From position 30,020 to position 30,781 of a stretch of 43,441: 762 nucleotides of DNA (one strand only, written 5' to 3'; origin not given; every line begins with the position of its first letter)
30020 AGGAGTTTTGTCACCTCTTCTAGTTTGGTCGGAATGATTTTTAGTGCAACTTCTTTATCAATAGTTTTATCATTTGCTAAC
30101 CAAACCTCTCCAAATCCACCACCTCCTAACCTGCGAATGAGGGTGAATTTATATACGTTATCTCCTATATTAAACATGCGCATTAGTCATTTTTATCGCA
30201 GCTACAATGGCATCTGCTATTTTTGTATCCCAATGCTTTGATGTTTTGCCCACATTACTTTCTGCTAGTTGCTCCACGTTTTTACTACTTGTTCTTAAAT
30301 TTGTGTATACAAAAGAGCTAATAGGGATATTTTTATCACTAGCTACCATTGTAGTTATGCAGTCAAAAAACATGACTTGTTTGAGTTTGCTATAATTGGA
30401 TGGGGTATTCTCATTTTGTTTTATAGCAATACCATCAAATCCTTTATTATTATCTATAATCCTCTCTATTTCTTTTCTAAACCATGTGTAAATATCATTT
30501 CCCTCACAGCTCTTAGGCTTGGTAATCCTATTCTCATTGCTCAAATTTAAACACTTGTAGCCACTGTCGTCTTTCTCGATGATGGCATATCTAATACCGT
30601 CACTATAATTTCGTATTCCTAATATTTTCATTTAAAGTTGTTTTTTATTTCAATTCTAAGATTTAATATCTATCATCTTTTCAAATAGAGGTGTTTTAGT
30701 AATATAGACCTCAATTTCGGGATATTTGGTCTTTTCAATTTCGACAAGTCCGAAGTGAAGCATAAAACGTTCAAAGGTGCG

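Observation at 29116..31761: Candidate novel four-gene system: XRE-HTH / 299-aa unknown / degenerate RuvC-like / soluble Hanks Ser/Thr kinase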

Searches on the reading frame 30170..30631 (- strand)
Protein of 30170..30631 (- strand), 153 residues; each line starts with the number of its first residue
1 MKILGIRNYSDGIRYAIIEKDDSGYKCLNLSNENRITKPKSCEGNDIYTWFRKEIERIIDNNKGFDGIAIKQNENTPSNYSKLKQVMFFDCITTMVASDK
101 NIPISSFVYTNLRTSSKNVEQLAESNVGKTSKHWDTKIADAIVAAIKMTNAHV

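Call 3: search_protein_families(library=pfam, proteins=[window:30170-30631:-], max_evalue=1)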
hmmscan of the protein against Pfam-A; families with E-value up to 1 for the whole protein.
window:30170-30631:- (153 aa): 1 family
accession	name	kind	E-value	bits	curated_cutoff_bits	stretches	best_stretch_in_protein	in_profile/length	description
PF09950.15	Major_capside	-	0.023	14.5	26.8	1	115-149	85-119/251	Major capsid protein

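Call 4: search_protein_families(library=padloc, proteins=[window:30170-30631:-], max_evalue=1)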
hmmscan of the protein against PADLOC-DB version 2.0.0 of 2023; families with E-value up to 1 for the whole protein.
window:30170-30631:- (153 aa): 1 family
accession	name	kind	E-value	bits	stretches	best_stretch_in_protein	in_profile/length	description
PDLC00433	ThsB1|ThsB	-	0.0068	14.4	1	49-127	75-150/164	TIR-like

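Call 5: search_protein_families(library=ncbifam, proteins=[window:30170-30631:-], max_evalue=1)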
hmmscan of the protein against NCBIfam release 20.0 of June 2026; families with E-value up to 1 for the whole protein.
window:30170-30631:- (153 aa): 0 families

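Call 12: find_homologous_proteins(query=window:30170-30631:-)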
Query window:30170-30631:- (153 aa): 25 proteins with E <= 0.001 among 48 candidates.
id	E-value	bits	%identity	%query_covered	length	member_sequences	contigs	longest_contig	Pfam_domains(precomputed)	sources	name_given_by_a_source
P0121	2.7e-96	337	100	100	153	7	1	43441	-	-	-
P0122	1.5e-88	312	91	100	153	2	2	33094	-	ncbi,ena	-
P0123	8.9e-53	196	63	96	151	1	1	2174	-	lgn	-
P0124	1.8e-48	182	59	96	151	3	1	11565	-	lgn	-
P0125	1.4e-46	176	58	96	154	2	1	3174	-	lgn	-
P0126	3.0e-45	172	56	96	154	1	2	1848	-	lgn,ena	-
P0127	1.1e-43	167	53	96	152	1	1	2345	-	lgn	-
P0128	3.7e-43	165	52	98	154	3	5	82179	-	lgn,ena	-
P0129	5.6e-43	164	53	97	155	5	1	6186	-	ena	-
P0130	6.7e-43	164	52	97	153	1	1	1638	-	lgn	-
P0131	7.2e-43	164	53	97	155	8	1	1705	-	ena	-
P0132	1.4e-42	163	52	98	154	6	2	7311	-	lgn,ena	-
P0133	2.5e-42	162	54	97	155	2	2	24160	-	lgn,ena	-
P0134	4.9e-42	161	52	98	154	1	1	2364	-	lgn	-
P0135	1.1e-41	160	51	97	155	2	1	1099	-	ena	-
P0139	1.9e-40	156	55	96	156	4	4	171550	-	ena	-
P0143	1.2e-31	128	47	96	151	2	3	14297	-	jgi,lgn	-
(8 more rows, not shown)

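Call 14: find_encoding_contigs(protein=P0139, flank=6000, max_places=4)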
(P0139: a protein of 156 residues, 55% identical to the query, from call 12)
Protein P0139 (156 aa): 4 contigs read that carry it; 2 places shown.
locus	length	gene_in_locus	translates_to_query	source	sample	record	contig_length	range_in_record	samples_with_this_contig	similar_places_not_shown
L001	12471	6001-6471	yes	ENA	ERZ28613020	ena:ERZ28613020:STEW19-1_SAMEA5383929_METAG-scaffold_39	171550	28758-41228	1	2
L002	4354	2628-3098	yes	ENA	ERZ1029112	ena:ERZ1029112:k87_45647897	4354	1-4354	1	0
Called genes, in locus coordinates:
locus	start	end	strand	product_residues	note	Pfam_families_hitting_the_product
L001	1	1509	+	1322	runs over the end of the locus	PF02837:Glyco_hydro_2_N, PF00703:Glyco_hydro_2, PF02836:Glyco_hydro_2_C, PF16353:LacZ_4, PF02929:Bgal_small_N, PF13287:Fn3_assoc, PF13290:CHB_HEX_C_1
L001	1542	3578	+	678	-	PF12161:HsdM_N, PF02384:N6_Mtase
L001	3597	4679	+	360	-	PF17761:DUF1016_N, PF06250:YhcG_C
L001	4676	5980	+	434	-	PF01420:Methylase_S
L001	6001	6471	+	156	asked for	-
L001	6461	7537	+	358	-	PF00069:Pkinase, PF07714:PK_Tyr_Ser-Thr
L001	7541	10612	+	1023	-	PF04313:HSDR_N, PF00176:SNF2-rel_dom (weak), PF00270:DEAD (weak), PF04851:ResIII, PF18766:SWI2_SNF2, PF22679:T1R_D3-like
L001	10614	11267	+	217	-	PF01863:YgjP-like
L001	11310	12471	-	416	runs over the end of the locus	PF02274:ADI, PF19420:DDAH_eukar (weak)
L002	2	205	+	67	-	?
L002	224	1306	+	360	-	PF17761:DUF1016_N, PF06250:YhcG_C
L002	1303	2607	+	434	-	PF01420:Methylase_S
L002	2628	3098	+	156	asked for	-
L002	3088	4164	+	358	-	PF00069:Pkinase, PF07714:PK_Tyr_Ser-Thr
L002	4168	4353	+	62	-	?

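Call 15: find_encoding_contigs(protein=P0128, flank=6000, max_places=4)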
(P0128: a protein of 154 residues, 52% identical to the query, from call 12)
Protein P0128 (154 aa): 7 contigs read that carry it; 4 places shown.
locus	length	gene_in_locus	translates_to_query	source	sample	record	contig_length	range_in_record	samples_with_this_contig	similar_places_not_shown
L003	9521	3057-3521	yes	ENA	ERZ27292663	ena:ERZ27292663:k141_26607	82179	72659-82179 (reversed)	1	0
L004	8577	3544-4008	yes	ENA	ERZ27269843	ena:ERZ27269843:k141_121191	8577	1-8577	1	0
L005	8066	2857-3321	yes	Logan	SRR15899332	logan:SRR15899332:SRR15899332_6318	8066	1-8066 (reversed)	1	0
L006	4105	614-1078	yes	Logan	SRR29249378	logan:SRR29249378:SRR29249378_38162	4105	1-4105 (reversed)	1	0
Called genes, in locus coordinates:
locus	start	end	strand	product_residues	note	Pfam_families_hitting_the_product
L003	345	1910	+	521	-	PF12161:HsdM_N, PF02384:N6_Mtase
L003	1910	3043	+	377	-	PF01420:Methylase_S (weak)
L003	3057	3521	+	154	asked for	-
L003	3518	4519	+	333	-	PF00069:Pkinase, PF07714:PK_Tyr_Ser-Thr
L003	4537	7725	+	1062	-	PF04313:HSDR_N, PF04851:ResIII, PF18766:SWI2_SNF2, PF22679:T1R_D3-like, PF11867:T1RH-like_C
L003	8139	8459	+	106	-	PF04977:DivIC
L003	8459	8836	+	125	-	-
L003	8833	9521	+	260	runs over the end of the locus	PF00535:Glycos_transf_2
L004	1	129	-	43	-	?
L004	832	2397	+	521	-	PF12161:HsdM_N, PF02384:N6_Mtase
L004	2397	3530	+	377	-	PF01420:Methylase_S (weak)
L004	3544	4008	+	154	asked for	-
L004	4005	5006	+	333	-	PF00069:Pkinase, PF07714:PK_Tyr_Ser-Thr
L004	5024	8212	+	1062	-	PF04313:HSDR_N, PF04851:ResIII, PF18766:SWI2_SNF2, PF22679:T1R_D3-like, PF11867:T1RH-like_C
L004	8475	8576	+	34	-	?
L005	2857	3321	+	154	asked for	-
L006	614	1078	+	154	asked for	-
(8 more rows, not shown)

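Call 19: find_encoding_contigs(protein=P0122, flank=10000, max_places=4)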
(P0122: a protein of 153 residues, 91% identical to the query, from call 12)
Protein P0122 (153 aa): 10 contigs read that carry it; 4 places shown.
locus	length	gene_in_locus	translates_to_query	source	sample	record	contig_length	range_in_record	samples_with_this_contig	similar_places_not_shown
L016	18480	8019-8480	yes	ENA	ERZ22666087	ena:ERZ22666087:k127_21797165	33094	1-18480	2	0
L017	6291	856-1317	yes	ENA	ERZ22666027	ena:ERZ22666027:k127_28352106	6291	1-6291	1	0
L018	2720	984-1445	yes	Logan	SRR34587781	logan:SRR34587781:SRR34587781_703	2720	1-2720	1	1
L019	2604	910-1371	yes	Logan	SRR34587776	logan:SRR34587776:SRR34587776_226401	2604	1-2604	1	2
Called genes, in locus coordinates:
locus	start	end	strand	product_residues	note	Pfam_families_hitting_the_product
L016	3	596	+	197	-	?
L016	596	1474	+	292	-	PF02498:Bro-N (weak), PF02661:Fic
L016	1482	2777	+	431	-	PF01420:Methylase_S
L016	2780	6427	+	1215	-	PF04313:HSDR_N, PF00270:DEAD, PF04851:ResIII, PF18766:SWI2_SNF2, PF22679:T1R_D3-like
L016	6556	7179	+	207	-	-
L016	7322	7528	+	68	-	-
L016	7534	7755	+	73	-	PF09954:DUF2188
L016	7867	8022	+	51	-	-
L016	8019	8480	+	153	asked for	-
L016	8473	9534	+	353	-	PF00069:Pkinase, PF07714:PK_Tyr_Ser-Thr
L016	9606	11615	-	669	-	PF14293:YWFCY, PF02534:T4SS-DNA_transf, PF10412:TrwB_AAD_bind, PF12696:TraG-D_C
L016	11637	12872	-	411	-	PF03432:Relaxase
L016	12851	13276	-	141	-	PF19514:MobC_2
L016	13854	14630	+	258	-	PF01656:CbiA, PF09140:MipZ, PF10609:ParA (weak), PF13614:AAA_31 (faint)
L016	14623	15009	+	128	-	PF11888:DUF3408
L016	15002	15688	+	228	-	-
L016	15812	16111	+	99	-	PF13572:DUF4134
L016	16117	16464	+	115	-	PF13571:DUF4133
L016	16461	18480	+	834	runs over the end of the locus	PF12991:DUF3875, PF19044:P-loop_TraG, PF12846:AAA_10 (faint)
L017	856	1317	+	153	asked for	-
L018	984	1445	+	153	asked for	-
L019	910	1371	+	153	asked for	-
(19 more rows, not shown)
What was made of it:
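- Three other small genes replace them (call 19).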

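Call 20: find_encoding_contigs(protein=P0133, flank=8000, max_places=4)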
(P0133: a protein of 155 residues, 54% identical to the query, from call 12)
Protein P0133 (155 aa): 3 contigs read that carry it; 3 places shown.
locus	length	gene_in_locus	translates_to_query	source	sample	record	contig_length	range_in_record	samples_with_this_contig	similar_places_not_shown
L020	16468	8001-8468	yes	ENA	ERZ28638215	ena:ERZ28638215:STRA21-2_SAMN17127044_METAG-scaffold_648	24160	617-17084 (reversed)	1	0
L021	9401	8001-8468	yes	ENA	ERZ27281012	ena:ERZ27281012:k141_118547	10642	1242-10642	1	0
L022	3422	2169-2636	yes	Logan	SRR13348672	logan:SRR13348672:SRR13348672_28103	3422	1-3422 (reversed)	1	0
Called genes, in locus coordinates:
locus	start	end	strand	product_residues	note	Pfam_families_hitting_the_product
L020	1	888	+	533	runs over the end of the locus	PF00005:ABC_tran, PF02463:SMC_N (faint), PF13304:AAA_21 (faint), PF12848:ABC_tran_Xtn, PF00005:ABC_tran (weak)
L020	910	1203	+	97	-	PF07876:Dabb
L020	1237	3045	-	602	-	PF02463:SMC_N (faint), PF00005:ABC_tran, PF13304:AAA_21 (faint), PF13401:AAA_22 (faint), PF12848:ABC_tran_Xtn, PF00005:ABC_tran, PF16326:ABC_tran_CTD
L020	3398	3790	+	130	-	-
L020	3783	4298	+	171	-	PF13527:Acetyltransf_9 (weak), PF00583:Acetyltransf_1, PF13673:Acetyltransf_10 (weak), PF13508:Acetyltransf_7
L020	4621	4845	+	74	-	PF00589:Phage_integrase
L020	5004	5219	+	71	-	PF07022:Phage_CI_repr, PF12844:HTH_19 (weak), PF13443:HTH_26, PF01381:HTH_3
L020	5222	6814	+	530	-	PF12161:HsdM_N, PF02384:N6_Mtase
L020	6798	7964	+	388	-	PF01420:Methylase_S (weak)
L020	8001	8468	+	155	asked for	-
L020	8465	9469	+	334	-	PF00069:Pkinase, PF07714:PK_Tyr_Ser-Thr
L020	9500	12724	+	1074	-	PF04313:HSDR_N, PF04851:ResIII, PF18766:SWI2_SNF2, PF00270:DEAD (faint), PF22679:T1R_D3-like, PF11867:T1RH-like_C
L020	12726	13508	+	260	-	-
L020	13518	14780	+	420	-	PF14253:AbiH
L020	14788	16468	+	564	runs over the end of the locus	PF04326:SLFN_AlbA_2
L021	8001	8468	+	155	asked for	-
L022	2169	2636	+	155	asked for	-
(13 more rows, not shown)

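Call 21: find_encoding_contigs(protein=P0143, flank=8000, max_places=4)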
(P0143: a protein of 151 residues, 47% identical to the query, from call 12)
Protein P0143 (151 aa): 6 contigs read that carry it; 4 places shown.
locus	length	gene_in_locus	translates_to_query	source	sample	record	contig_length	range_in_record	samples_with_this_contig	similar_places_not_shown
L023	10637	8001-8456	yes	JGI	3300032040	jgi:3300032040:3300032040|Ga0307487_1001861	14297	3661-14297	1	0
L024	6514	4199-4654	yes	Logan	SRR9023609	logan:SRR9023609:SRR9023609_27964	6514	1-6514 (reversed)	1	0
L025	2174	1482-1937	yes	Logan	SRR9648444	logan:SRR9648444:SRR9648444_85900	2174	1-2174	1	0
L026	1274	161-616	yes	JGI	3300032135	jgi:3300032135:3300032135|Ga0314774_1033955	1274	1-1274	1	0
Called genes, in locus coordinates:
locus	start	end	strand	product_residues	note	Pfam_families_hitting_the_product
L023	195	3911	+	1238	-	PF18076:FGAR-AT_N (weak), PF18072:FGAR-AT_linker, PF02769:AIRS_C, PF22689:FGAR-AT_PurM_N-like, PF02769:AIRS_C, PF13507:GATase_5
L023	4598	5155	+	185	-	PF01420:Methylase_S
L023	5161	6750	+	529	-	PF12161:HsdM_N, PF02384:N6_Mtase, PF05175:MTS (weak), PF07669:Eco57I (weak)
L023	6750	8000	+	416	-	PF01420:Methylase_S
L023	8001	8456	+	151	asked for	-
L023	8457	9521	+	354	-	PF00069:Pkinase, PF07714:PK_Tyr_Ser-Thr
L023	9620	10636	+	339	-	?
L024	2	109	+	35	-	?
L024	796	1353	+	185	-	PF01420:Methylase_S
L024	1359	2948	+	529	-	PF12161:HsdM_N, PF02384:N6_Mtase, PF05175:MTS (weak), PF07669:Eco57I (weak)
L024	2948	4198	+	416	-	PF01420:Methylase_S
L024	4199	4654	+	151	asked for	-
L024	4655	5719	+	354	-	PF00069:Pkinase, PF07714:PK_Tyr_Ser-Thr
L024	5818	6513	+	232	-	?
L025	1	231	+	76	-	?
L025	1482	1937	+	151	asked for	-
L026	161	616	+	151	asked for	-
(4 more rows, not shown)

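Call 33: predict_structure(alignment_id=A2)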
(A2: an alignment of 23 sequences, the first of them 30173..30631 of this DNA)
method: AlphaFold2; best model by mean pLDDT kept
length: 153 residues; sequences in the alignment: 23
mean_pLDDT: 91.4   pTM: 0.88
mean pLDDT of the five models: 91.4, 90.8, 90.7, 89.7, 89.2
residues with pLDDT >= 90: 117; 70-90: 26; 50-70: 10; < 50: 0
segments of 3 or more residues with pLDDT < 50: none
pLDDT, mean of each block of 10 residues (from residue 1): 94 96 94 93 87 98 97 69 81 98 96 95 95 92 96 65
secondary structure, 60 per line:
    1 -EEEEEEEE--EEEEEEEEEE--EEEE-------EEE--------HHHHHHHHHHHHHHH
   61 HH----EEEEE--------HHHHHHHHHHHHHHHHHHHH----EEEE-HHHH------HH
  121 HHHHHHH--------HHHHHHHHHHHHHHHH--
elements in order: E2-9 E12-21 E24-27 E35-37 H46-62 E67-71 H80-99 E104-107 H109-112 H119-127 H136-151
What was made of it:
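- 30170..30631 (-): RuvC-fold protein, 153 aa, with a remodelled active site (R7, K71, K137, D140). Obligate upstream partner of the kinase. AF2 pLDDT 91.4 (call 33).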

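Call 36: fold_search(model_id=the predicted structure, library=pdb)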
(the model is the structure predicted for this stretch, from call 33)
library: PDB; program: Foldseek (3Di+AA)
matches with E <= 10: 936; with E <= 0.001: 15
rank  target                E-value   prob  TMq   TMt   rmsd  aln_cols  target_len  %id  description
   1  7xhj_B                2.9e-08  1.00  0.74  0.76   3.4       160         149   16  Crystal structure of RuvC from Deinococcus radiodurans (released 2022-07-06)
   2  7xhj_A                3.3e-08  1.00  0.76  0.75   3.3       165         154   16  Crystal structure of RuvC from Deinococcus radiodurans (released 2022-07-06)
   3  7w8d_A                4.0e-08  1.00  0.77  0.76   3.0       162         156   15  The structure of Deinococcus radiodurans RuvC (released 2022-08-17)
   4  7w8d_B                6.2e-08  1.00  0.76  0.79   3.1       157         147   17  The structure of Deinococcus radiodurans RuvC (released 2022-08-17)
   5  6s16_A                1.5e-07  1.00  0.79  0.77   3.0       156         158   12  T. thermophilus RuvC in complex with Holliday junction substrate (released 2019-09-25)
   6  6lw3_A                2.4e-07  1.00  0.70  0.70   4.7       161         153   14  Crystal structure of RuvC from Pseudomonas aeruginosa (released 2020-02-26)
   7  4ld0_A                2.9e-07  1.00  0.78  0.76   2.9       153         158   12  T. thermophilus RuvC in complex with Holliday junction substrate (released 2013-09-04)
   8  4ld0_B                3.1e-07  1.00  0.76  0.74   3.0       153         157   12  T. thermophilus RuvC in complex with Holliday junction substrate (released 2013-09-04)
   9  1hjr_A                4.0e-07  1.00  0.73  0.70   4.5       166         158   16  ATOMIC STRUCTURE OF THE RUVC RESOLVASE: A HOLLIDAY JUNCTION-SPECIFIC ENDONUCLEASE FROM E. COLI (released 1995-02-07)
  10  4ep5                  9.6e-07  1.00  0.72  0.70   3.0       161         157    9  Thermus thermophilus RuvC structure (released 2012-11-14)
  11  4ep4_A                1.0e-06  1.00  0.77  0.72   3.0       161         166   10  Thermus thermophilus RuvC structure (released 2012-11-14)
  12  6s16_B                2.2e-06  1.00  0.79  0.74   3.0       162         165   12  T. thermophilus RuvC in complex with Holliday junction substrate (released 2019-09-25)
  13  1kcf_A                1.4e-04  1.00  0.58  0.41   6.1       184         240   12  Crystal Structure of the Yeast Mitochondrial Holliday Junction Resolvase, Ydc2 (released 2001-11-28)
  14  6kvn                  7.5e-04  1.00  0.60  0.61   5.5       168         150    8  Crystal structure of chloroplast resolvase (released 2020-04-08)
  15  4ktw_A                8.0e-04  1.00  0.56  0.54   4.8       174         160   16  Lactococcus phage 67 RuvC - apo form (released 2013-08-14)
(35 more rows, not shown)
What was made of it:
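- On RuvC Holliday-junction resolvase: Foldseek hits to 7xhj, 6s16 and 1hjr at E 3e-8 to 4e-7, TM 0.70-0.79 (call 36), on a pLDDT 91.4 model (call 33).
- On PrrC-type R-M guardian: The proteins are a Hanks kinase and a RuvC-fold protein (calls 3, 36).
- Checked: Confirmed by structure prediction (pLDDT 91.4) and Foldseek (RuvC, E 3e-8, TM 0.74-0.79) (calls 33, 36).
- AF2 pLDDT 91.4 and RuvC as top Foldseek hits at E 3e-8 (calls 33, 36).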

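Call 38: search_solved_structures(query=A2, max_evalue=10, show_alignments=3)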
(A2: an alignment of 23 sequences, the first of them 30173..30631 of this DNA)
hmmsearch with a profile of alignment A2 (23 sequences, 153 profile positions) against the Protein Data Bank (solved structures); distinct sequences matched with E-value up to 10: 8.
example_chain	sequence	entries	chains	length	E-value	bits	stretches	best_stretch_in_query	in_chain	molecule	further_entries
1mjt_A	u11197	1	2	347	0.41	13.7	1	4-67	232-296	NITRIC-OXIDE SYNTHASE HOMOLOG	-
3l51_B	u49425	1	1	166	0.53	13.3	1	7-101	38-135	Structural maintenance of chromosomes protein 4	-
1zzr_A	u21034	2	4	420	1.2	12.2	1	4-76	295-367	Nitric-oxide synthase, brain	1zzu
1zzq_A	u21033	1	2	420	1.2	12.2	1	4-76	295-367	Nitric-oxide synthase, brain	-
1p6k_A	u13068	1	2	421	1.2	12.2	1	4-76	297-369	Nitric-oxide synthase, brain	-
3dqr_A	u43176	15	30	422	1.2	12.2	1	4-76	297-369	Nitric oxide synthase, brain | Nitric oxide synthase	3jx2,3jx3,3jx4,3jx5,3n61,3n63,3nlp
3jx6_A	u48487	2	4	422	1.2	12.2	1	4-76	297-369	Nitric oxide synthase, brain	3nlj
3jx0_A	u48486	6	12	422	1.2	12.2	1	4-76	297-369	Nitric oxide synthase, brain | Nitric oxide synthase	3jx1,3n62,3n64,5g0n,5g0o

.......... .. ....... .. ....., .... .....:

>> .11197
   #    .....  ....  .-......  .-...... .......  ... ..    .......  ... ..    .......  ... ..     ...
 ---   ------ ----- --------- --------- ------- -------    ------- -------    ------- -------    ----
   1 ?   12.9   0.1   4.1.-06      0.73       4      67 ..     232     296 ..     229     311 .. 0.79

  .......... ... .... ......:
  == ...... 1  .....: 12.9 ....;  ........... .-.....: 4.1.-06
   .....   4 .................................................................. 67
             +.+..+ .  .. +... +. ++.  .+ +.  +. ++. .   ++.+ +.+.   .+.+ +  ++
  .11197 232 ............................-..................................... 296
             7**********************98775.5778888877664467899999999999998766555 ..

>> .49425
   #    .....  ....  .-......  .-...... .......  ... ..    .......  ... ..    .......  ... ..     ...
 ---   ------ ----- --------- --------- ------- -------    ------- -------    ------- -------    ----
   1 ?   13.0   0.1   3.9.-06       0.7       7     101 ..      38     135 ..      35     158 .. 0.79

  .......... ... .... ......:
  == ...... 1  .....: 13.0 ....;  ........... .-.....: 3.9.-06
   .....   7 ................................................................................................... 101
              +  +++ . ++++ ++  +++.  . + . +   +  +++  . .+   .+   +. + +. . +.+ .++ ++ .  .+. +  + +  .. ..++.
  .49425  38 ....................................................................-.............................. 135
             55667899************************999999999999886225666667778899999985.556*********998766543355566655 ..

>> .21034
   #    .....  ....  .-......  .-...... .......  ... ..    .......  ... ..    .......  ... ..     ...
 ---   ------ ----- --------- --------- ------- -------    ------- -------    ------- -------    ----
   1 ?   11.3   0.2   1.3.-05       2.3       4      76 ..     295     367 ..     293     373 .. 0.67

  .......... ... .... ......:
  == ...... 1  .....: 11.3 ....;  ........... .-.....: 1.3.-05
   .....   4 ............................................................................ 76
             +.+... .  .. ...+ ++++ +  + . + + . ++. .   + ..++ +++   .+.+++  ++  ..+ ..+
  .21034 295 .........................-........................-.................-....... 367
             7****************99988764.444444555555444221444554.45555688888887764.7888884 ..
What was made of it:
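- On RuvC Holliday-junction resolvase: A profile search of PDB sequences finds no RuvC at E up to 10 (call 38).
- Closest known: RuvC Holliday-junction resolvase. Different: There is no Pfam RuvC hit and no HMMER-detectable similarity to PDB RuvC sequences (calls 3, 38).
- Tried and rejected: An HMMER profile of the RuvC-like family against PDB sequences gave only chance hits to nitric-oxide synthase at E above 0.4 (call 38).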

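Call 39: search_protein_representatives(alignment_id=A2)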
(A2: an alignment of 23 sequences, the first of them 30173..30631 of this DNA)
Query: 23 sequences, 153 profile positions. Proteins with E-value up to 0.001 (for the whole library): 172; up to 1e-10: 121; up to 1e-30: 27. The best 150 are listed.
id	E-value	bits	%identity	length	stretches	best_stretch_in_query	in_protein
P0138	3.8e-75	267.1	-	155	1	1-152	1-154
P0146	8.4e-54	197.8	-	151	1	1-151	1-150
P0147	2.0e-49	183.7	-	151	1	2-151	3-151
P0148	6.2e-48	178.8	-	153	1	1-152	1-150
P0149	1.3e-47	177.7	-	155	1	1-151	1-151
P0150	3.0e-46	173.3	-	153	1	1-152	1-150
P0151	3.2e-45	170.0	-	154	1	1-152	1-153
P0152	3.3e-41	156.9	-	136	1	18-152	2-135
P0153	8.9e-41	155.5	-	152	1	1-152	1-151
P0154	8.9e-41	155.5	-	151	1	1-152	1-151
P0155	1.7e-40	154.6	-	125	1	28-152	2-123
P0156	2.9e-40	153.9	-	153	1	1-152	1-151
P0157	1.2e-38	148.6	-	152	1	1-152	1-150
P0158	3.1e-37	144.0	-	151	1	1-151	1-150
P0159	7.6e-35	136.3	-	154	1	1-149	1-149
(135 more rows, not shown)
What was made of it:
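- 30170..30631 (-): 172 representatives at 50% identity (call 39).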
